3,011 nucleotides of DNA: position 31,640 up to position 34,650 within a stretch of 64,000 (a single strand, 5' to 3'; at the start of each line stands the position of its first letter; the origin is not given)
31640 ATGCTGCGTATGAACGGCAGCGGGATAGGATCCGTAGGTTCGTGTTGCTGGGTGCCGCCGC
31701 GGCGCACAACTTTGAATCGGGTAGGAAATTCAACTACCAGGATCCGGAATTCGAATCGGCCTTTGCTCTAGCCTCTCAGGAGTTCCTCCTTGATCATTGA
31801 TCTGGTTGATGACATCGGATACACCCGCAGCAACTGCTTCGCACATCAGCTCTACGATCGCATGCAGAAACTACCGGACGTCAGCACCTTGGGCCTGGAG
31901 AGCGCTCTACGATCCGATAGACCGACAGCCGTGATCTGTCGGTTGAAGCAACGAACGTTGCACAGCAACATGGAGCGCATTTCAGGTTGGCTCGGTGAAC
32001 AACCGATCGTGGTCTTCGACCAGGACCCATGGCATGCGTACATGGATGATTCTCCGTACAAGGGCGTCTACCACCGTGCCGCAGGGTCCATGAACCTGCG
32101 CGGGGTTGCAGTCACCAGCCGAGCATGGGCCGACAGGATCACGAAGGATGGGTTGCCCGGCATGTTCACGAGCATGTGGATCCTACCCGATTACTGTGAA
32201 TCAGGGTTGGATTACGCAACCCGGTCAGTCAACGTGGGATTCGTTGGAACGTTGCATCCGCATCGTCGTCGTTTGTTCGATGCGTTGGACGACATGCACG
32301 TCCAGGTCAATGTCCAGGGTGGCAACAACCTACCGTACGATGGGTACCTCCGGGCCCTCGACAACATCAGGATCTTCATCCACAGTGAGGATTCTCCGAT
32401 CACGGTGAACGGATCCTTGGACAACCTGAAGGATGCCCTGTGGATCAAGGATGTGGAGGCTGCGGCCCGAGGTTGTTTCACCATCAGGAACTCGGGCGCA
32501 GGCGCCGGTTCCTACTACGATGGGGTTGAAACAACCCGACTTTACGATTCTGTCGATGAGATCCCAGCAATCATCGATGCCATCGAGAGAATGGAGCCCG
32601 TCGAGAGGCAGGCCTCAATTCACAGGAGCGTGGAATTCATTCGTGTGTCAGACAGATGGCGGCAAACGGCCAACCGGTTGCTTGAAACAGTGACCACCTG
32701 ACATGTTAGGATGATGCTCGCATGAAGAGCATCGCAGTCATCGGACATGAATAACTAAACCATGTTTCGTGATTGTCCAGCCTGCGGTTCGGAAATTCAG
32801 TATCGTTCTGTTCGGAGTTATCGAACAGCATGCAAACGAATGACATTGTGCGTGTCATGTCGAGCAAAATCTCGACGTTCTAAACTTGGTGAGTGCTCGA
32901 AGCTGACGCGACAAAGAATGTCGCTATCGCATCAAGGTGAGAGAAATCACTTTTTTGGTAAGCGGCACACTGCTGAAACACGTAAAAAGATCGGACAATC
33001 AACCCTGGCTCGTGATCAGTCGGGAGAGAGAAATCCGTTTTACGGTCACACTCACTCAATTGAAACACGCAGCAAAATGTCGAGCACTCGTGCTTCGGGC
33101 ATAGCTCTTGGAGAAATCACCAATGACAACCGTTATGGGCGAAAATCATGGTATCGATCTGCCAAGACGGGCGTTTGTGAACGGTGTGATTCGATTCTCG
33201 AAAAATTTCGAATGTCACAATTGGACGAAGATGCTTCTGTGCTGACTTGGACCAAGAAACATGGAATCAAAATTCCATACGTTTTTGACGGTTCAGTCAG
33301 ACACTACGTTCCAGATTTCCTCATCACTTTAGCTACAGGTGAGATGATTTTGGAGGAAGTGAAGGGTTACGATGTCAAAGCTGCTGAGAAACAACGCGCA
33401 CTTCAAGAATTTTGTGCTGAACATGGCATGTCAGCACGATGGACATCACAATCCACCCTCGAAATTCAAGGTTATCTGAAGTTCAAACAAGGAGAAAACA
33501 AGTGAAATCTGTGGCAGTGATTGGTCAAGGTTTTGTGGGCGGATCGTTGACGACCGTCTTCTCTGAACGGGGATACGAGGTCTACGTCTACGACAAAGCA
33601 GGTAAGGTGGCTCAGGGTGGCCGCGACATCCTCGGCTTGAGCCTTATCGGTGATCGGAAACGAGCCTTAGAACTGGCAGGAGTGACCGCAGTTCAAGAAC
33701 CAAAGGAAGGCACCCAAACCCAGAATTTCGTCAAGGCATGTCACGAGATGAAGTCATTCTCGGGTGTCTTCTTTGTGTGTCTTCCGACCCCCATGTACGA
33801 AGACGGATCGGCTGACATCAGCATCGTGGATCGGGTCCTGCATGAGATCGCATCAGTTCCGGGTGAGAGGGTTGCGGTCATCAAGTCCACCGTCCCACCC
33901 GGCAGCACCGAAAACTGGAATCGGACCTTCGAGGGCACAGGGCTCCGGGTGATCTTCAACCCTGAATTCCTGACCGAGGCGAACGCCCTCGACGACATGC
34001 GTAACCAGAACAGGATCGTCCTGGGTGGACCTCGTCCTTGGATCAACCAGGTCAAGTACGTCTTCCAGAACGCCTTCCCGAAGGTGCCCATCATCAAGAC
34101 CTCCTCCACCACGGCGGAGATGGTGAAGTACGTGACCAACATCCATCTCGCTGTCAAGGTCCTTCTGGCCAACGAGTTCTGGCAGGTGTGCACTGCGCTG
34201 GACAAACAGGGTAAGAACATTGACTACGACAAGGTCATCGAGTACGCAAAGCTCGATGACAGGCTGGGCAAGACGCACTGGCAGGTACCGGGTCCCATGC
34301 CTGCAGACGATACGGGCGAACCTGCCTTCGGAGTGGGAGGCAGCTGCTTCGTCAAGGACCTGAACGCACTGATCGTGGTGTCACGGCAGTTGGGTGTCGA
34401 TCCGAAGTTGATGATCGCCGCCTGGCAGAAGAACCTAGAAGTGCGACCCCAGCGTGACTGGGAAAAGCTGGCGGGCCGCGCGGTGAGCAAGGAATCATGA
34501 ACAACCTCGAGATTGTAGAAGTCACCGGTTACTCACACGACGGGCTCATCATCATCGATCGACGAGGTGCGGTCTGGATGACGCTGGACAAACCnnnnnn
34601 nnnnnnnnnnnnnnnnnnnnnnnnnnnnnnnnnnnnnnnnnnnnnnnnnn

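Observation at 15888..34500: ~19 kb glycan/nucleotide-sugar biosynthesis island in a virulent myovirus, punctuated by homing endonucleases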

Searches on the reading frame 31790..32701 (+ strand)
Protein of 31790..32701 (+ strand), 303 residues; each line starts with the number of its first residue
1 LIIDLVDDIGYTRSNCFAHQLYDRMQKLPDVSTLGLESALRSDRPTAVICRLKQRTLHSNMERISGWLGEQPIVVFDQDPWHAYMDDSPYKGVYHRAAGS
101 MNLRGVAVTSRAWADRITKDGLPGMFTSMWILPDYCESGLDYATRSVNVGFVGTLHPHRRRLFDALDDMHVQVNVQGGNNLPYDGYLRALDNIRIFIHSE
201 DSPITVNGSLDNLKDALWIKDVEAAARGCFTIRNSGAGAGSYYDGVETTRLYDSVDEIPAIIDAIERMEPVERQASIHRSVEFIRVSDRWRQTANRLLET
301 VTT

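Call 6: search_protein_families(library=pfam, proteins=[window:31790-32701:+], max_evalue=0.01)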
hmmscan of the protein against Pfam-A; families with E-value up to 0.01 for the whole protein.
window:31790-32701:+ (303 aa): 1 family
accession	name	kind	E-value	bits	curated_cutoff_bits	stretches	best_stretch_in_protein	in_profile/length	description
PF13524.12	Glyco_trans_1_2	-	1.4e-06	28.8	25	1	160-298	3-143/144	Glycosyl transferase-like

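Call 11: search_protein_families(library=ncbifam, proteins=[window:31790-32701:+], max_evalue=0.001)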
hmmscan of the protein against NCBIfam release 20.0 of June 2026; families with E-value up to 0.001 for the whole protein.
window:31790-32701:+ (303 aa): 0 families

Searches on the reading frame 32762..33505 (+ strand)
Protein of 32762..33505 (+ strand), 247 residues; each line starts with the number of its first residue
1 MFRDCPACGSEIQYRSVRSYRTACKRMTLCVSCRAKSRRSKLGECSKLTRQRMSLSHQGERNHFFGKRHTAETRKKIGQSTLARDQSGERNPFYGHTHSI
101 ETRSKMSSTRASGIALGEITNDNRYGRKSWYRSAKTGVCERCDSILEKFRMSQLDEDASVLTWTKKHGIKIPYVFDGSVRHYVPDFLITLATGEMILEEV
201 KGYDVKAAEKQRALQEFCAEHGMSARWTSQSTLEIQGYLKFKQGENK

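Call 6: search_protein_families(library=pfam, proteins=[window:32762-33505:+], max_evalue=0.01)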
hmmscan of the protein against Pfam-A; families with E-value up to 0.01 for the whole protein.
window:32762-33505:+ (247 aa): 2 families
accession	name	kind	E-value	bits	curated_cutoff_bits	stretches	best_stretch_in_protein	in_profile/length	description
PF07460.16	NUMOD3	-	1.9e-18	66.5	20.4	2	46-77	5-36/37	NUMOD3 motif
PF08722.17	Tn7_TnsA-like_N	-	4e-05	24.5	26.5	1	158-223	2-78/85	TnsA-like endonuclease N terminal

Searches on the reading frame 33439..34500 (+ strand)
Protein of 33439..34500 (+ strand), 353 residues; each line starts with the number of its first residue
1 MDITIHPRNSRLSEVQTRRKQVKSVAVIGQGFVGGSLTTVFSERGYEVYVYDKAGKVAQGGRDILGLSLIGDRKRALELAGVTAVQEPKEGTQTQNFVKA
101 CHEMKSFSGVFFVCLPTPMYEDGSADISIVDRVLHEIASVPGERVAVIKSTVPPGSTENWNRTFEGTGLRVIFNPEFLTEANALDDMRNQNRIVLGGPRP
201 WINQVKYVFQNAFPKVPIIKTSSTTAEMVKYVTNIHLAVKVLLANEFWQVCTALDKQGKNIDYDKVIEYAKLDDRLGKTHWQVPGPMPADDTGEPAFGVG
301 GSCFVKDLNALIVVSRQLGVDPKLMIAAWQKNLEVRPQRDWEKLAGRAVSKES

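Call 6: search_protein_families(library=pfam, proteins=[window:33439-34500:+], max_evalue=0.01)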
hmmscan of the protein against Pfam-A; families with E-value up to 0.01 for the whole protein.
window:33439-34500:+ (353 aa): 3 families
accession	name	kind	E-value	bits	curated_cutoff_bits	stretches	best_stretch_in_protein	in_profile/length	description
PF03721.20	UDPG_MGDP_dh_N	-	5e-25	88.6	27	1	24-197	2-175/187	UDP-glucose/GDP-mannose dehydrogenase family, NAD binding domain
PF00984.24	UDPG_MGDP_dh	-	4.2e-18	65.7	25.4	1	225-332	2-92/94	UDP-glucose/GDP-mannose dehydrogenase family, central domain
PF02737.24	3HCDH_N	-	9.1e-05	22.9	22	1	24-65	1-42/180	3-hydroxyacyl-CoA dehydrogenase, NAD binding domain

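Call 11: search_protein_families(library=ncbifam, proteins=[window:33439-34500:+], max_evalue=0.001)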
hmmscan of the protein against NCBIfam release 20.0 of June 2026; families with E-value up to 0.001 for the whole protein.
window:33439-34500:+ (353 aa): 10 families
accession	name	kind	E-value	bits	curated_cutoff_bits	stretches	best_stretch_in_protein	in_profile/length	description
TIGR03026.1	NDP-sugDHase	subfamily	5.6e-54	183.5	189.8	1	24-334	2-295/413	nucleotide sugar dehydrogenase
NF041297.1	UDPGDh_AglM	equivalog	1.3e-37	129.7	670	1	24-339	2-303/429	UDP-glucose 6-dehydrogenase AglM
NF047673.2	TeichurnBiosyTuaD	equivalog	3.6e-30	105.5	700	1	22-335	1-293/439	UDP-glucose 6-dehydrogenase TuaD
NF040825.1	UDPMaNacDH_Arch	equivalog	2.4e-19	69.5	750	1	25-314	3-269/418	UDP-N-acetyl-D-mannosamine dehydrogenase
NF011631.0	PRK15057.1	equivalog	3.3e-19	69.2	757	1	108-314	72-264/388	UDP-glucose 6-dehydrogenase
NF008286.0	PRK11064.1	equivalog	5.9e-11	41.6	459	1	23-255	4-237/420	UDP-N-acetyl-D-mannosamine dehydrogenase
NF004783.0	PRK06129.1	equivalog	5.2e-05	22.8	347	1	22-63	2-43/315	3-hydroxyacyl-CoA dehydrogenase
NF009409.0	PRK12770.1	subfamily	0.00066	18.8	343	1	16-55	12-51/360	putative glutamate synthase subunit beta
NF002481.1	PRK01747.1-2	equivalog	0.00079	18.3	600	0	14-61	230-277/611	bifunctional tRNA (5-methylaminomethyl-2-thiouridine)(34)-methyltransferase MnmC2/FAD-dependent 5-carboxymethylaminomethyl-2-thiouridine(34)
NF008473.0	PRK11370.1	equivalog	0.00089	19.5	111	0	279-338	35-94/99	YciI family protein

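Call 98: search_solved_structures(query=window:33502-34500:+, max_evalue=0.00001, show_alignments=1)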
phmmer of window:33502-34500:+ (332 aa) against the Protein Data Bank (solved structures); distinct sequences matched with E-value up to 0.00001: 28.
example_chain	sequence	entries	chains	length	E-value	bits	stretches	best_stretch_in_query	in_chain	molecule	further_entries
3vtf_A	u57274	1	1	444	1.4e-21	79.9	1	2-308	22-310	UDP-glucose 6-dehydrogenase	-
4a7p_A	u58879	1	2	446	1.6e-21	79.7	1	4-295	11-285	UDP-GLUCOSE DEHYDROGENASE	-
4r16_A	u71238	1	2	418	3.5e-18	68.7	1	4-286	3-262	418aa long hypothetical UDP-N-acetyl-D-mannosaminuronic acid dehydrogenase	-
1mfz_A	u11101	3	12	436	1.9e-17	66.3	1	4-309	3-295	GDP-mannose 6-dehydrogenase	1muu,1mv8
3phl_A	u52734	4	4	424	9.7e-16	60.7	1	75-292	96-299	UDP-glucose 6-dehydrogenase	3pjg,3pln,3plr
3pid_A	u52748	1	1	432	1e-15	60.6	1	75-292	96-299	UDP-glucose 6-dehydrogenase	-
3gg2_A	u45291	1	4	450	1.3e-15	60.3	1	4-304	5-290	Sugar dehydrogenase, UDP-glucose/GDP-mannose dehydrogenase family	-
6c58_A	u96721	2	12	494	3.7e-15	58.8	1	92-315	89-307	UDP-glucose 6-dehydrogenase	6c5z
2o3j_A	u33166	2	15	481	5.9e-15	58.1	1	91-309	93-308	UDP-glucose 6-dehydrogenase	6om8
5w4x_A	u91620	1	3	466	7.9e-15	57.7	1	92-315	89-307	UDP-glucose 6-dehydrogenase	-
2q3e_A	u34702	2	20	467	8e-15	57.7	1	92-315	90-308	UDP-glucose 6-dehydrogenase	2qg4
3tdk_A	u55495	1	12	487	9.3e-15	57.5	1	92-315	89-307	UDP-glucose 6-dehydrogenase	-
3prj_A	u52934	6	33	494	9.7e-15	57.4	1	92-315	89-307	UDP-glucose 6-dehydrogenase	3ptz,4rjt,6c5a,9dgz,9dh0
4edf_A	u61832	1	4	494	9.8e-15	57.4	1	92-315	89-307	UDP-glucose 6-dehydrogenase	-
5vr8_A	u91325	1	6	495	9.8e-15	57.4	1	92-315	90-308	UDP-glucose 6-dehydrogenase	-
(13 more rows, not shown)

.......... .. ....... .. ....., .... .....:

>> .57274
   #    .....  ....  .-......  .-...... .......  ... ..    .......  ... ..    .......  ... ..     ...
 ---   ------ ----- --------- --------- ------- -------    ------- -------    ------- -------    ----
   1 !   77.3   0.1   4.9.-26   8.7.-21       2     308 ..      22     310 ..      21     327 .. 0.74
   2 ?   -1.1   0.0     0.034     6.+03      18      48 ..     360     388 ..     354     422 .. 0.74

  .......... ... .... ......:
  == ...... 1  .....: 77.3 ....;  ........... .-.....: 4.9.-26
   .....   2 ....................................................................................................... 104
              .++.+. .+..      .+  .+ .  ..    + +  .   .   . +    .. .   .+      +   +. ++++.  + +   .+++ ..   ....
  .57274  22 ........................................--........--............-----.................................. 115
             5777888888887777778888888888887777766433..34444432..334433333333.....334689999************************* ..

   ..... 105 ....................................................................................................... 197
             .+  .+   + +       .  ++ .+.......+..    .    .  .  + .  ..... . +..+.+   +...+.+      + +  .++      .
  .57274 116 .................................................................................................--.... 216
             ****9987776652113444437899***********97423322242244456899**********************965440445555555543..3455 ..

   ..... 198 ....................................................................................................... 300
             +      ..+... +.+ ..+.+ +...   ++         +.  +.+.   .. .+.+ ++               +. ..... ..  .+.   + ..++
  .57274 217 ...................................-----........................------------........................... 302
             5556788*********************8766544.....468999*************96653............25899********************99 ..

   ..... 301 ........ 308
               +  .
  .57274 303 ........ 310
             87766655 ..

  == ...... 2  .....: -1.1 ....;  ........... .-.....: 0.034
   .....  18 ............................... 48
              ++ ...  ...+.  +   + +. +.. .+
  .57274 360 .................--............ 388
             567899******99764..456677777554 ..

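Call 120: search_protein_representatives(protein=window:33502-34500:+)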
Query: 332 residues. Proteins with E-value up to 0.001 (for the whole library): 11018; up to 1e-10: 4639; up to 1e-30: 264. The best 150 are listed.
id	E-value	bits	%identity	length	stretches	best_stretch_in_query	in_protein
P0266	2.1e-126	437.6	65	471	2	2-286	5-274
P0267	1.4e-118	411.8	69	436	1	1-329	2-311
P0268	1.7e-116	405.0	63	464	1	2-332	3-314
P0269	8.3e-114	396.2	68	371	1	1-289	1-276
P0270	4.7e-111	387.1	59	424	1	2-331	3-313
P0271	2.7e-98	345.2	55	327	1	3-331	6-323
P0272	5.9e-97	340.8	70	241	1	98-331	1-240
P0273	3.1e-88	312.1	67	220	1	112-330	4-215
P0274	7.0e-87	307.7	64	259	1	1-246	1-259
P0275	1.1e-78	280.8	52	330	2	68-329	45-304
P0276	1.1e-76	274.2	53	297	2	88-328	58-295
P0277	1.9e-72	260.3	51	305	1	2-328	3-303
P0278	3.4e-70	252.8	68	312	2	74-222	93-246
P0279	5.3e-70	252.2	49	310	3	115-331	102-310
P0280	7.2e-70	251.8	51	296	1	1-329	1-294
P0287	1.0e-64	234.8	51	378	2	86-328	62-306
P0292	1.7e-61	224.3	48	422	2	78-328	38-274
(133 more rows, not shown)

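Call 121: search_protein_families(library=pfam, proteins=[P0266, P0267, P0268, P0270, P0269, P0292, P0287], max_evalue=0.001)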
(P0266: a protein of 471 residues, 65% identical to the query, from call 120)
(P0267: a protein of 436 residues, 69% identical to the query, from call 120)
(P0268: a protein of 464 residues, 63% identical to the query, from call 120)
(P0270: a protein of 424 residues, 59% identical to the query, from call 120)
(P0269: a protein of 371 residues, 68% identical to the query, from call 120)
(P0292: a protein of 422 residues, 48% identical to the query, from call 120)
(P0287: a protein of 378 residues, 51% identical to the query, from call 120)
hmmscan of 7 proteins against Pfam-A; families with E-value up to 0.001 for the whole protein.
P0266 (471 aa): 4 families
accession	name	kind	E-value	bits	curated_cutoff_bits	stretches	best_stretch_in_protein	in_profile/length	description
PF03721.20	UDPG_MGDP_dh_N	-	1.1e-25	90.7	27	1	7-164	3-175/187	UDP-glucose/GDP-mannose dehydrogenase family, NAD binding domain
PF00984.24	UDPG_MGDP_dh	-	4e-16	59.3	25.4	1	192-280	2-73/94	UDP-glucose/GDP-mannose dehydrogenase family, central domain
PF14890.11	Intein_splicing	-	5.8e-07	29.9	35.8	1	278-370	2-95/155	Intein splicing domain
PF01079.26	Hint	-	0.00029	20.9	29.7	1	268-391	11-139/213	Hint module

P0267 (436 aa): 2 families
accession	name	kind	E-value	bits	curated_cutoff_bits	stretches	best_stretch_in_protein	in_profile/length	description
PF00984.24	UDPG_MGDP_dh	-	1.9e-23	82.8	25.4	1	191-291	2-92/94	UDP-glucose/GDP-mannose dehydrogenase family, central domain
PF03721.20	UDPG_MGDP_dh_N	-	3.1e-23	82.8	27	1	4-163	2-175/187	UDP-glucose/GDP-mannose dehydrogenase family, NAD binding domain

P0268 (464 aa): 2 families
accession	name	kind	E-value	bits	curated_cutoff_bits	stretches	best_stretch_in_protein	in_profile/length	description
PF03721.20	UDPG_MGDP_dh_N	-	9.6e-27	94.2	27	1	4-159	2-177/187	UDP-glucose/GDP-mannose dehydrogenase family, NAD binding domain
PF00984.24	UDPG_MGDP_dh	-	3e-22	79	25.4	1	185-291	2-92/94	UDP-glucose/GDP-mannose dehydrogenase family, central domain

P0270 (424 aa): 5 families
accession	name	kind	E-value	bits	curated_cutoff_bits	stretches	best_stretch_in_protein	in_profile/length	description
PF03721.20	UDPG_MGDP_dh_N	-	9.5e-26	90.9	27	1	4-163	2-179/187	UDP-glucose/GDP-mannose dehydrogenase family, NAD binding domain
PF00984.24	UDPG_MGDP_dh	-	6.2e-24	84.4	25.4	1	187-293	2-92/94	UDP-glucose/GDP-mannose dehydrogenase family, central domain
PF03446.21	NAD_binding_2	-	1.2e-06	29.1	21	1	4-175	1-153/161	NAD binding domain of 6-phosphogluconate dehydrogenase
PF02737.24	3HCDH_N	-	8.5e-05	23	22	1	5-75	2-70/180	3-hydroxyacyl-CoA dehydrogenase, NAD binding domain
PF23253.1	KH_PARP14_6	-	0.00061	20.2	27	0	147-175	38-66/68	PARP14, sixth type I KH domain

P0269 (371 aa): 5 families
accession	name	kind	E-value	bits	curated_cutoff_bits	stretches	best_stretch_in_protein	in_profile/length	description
PF03721.20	UDPG_MGDP_dh_N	-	1.9e-25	89.9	27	1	3-166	2-177/187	UDP-glucose/GDP-mannose dehydrogenase family, NAD binding domain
PF00984.24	UDPG_MGDP_dh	-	1.7e-14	54.1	25.4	1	192-286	2-80/94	UDP-glucose/GDP-mannose dehydrogenase family, central domain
PF08517.17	AXH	-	0.00033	21.6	33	1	272-342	3-77/116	Ataxin-1 and HBP1 module (AXH)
PF02737.24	3HCDH_N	-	0.00044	20.6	22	0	4-41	2-39/180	3-hydroxyacyl-CoA dehydrogenase, NAD binding domain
PF01079.26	Hint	-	0.00092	19.3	29.7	0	267-350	11-92/213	Hint module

P0292 (422 aa): 2 families
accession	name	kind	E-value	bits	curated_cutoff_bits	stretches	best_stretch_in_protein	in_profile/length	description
PF00984.24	UDPG_MGDP_dh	-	1.9e-26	92.4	25.4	1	163-257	3-92/94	UDP-glucose/GDP-mannose dehydrogenase family, central domain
PF03721.20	UDPG_MGDP_dh_N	-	4.5e-21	75.7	27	1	43-140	73-181/187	UDP-glucose/GDP-mannose dehydrogenase family, NAD binding domain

P0287 (378 aa): 2 families
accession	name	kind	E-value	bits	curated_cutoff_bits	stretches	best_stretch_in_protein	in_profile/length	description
PF00984.24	UDPG_MGDP_dh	-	1.5e-22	79.9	25.4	1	188-289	1-92/94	UDP-glucose/GDP-mannose dehydrogenase family, central domain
PF03721.20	UDPG_MGDP_dh_N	-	5e-20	72.3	27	1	52-161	66-177/187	UDP-glucose/GDP-mannose dehydrogenase family, NAD binding domain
